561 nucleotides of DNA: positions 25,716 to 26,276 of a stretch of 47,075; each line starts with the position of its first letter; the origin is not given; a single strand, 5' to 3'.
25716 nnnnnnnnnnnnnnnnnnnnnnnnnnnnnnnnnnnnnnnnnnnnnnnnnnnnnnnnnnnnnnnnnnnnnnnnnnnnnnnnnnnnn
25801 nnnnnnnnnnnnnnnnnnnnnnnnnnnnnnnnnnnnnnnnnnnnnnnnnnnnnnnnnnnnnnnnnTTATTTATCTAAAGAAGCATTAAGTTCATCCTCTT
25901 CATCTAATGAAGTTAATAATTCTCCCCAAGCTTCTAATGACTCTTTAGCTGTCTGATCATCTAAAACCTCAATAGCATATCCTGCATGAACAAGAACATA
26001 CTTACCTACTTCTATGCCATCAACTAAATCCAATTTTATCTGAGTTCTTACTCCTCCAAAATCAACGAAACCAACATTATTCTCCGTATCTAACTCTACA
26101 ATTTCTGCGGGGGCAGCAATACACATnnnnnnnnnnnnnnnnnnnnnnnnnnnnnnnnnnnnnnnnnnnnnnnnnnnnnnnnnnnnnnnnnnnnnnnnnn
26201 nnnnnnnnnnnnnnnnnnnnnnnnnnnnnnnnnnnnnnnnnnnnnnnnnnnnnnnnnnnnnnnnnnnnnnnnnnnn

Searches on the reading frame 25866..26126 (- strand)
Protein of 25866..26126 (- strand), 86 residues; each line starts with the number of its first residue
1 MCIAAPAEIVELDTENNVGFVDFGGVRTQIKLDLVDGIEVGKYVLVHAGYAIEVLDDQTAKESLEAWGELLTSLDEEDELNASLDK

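Call 63: search_protein_families(library=pfam, proteins=[window:25866-26126:-], max_evalue=0.001)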
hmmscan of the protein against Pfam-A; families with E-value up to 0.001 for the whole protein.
window:25866-26126:- (86 aa): 1 family
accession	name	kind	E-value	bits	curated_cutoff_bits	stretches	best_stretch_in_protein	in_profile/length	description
PF01455.23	HupF_HypC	-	3e-24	85.4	28.5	1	1-67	1-65/65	HupF/HypC family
